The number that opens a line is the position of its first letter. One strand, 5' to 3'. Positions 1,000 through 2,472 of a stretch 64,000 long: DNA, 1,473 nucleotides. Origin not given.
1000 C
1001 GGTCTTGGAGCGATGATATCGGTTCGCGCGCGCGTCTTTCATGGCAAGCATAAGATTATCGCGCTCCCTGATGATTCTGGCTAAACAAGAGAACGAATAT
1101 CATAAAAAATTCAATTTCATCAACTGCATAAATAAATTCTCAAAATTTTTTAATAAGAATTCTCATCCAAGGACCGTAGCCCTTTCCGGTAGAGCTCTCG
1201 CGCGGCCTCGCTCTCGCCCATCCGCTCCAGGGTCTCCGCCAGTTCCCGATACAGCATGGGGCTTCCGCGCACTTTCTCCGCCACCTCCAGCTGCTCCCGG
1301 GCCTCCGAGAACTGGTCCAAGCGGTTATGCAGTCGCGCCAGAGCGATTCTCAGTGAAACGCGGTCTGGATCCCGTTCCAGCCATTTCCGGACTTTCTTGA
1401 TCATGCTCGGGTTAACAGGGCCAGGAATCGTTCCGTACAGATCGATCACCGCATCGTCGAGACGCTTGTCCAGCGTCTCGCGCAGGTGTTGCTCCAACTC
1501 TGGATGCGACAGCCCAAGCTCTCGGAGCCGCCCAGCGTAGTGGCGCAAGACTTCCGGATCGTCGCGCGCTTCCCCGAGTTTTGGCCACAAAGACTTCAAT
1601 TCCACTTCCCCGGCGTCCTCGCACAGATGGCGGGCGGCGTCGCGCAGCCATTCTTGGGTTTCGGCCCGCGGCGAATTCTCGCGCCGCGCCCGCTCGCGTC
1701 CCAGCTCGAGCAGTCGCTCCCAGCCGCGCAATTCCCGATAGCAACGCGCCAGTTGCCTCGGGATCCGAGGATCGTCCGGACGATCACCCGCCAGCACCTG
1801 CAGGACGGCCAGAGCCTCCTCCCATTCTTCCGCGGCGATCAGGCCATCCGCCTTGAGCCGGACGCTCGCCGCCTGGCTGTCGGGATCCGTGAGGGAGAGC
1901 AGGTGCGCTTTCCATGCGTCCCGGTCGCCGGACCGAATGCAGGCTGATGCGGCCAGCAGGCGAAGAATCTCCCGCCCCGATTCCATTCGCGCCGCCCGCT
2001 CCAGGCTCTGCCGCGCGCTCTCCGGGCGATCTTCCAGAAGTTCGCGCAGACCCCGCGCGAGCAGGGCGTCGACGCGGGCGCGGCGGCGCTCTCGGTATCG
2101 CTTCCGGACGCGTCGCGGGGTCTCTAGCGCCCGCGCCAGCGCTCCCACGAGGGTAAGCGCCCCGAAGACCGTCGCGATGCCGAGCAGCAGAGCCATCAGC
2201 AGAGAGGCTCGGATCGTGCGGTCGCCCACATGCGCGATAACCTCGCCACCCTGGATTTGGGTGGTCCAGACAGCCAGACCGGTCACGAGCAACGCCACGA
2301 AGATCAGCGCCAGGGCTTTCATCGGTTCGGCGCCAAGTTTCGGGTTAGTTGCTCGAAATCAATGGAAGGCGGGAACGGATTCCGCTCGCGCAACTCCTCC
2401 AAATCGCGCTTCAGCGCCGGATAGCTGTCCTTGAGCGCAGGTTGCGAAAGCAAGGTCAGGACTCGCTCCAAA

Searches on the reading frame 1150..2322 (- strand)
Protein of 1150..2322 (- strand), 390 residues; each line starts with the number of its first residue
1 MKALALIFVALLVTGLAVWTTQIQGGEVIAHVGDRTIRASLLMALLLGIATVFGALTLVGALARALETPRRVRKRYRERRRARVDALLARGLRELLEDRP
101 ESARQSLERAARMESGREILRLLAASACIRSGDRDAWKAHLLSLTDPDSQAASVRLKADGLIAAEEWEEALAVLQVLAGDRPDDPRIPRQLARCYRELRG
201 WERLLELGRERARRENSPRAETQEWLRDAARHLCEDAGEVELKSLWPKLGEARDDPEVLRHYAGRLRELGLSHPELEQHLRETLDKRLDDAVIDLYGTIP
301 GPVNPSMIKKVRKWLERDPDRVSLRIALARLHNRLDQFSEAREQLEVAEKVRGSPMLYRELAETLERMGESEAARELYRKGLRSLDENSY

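Call 107: search_protein_families(library=padloc, alignment_id=A5, max_evalue=1e-10)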
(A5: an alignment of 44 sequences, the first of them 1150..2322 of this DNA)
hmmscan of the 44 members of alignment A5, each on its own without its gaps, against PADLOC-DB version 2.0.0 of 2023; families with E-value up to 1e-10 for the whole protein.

A. member 1, window:1150-2322:- (390 aa): 0 families

B. families by the number of members that match (of 44 scanned): 34 families (the first 25 are shown)
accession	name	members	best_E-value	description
PDLC04134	mad2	2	1.1e-14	mads_2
PDLC02335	AbiLi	1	5.9e-85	AbiLi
PDLC03371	MTase_II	1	8.8e-38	Type II methyltransferase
PDLC02980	AriA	1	1.3e-27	-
PDLC03265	MTase_II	1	4.7e-23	Type II methyltransferase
PDLC02337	AbiLii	1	5.9e-23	AbiLii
PDLC03228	MTase_II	1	1.8e-22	Type II methyltransferase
PDLC04135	mad3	1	1.9e-22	mads_3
PDLC04426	PDC-M12A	1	6.6e-22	-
PDLC03299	MTase_II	1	6e-21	Type II methyltransferase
PDLC03350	MTase_II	1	8.6e-21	Type II methyltransferase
PDLC03216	MTase_II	1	7.8e-19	Type II methyltransferase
PDLC03339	MTase_II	1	8.3e-19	Type II methyltransferase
PDLC03353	MTase_II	1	1.2e-18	Type II methyltransferase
PDLC03241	MTase_II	1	2.5e-18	Type II methyltransferase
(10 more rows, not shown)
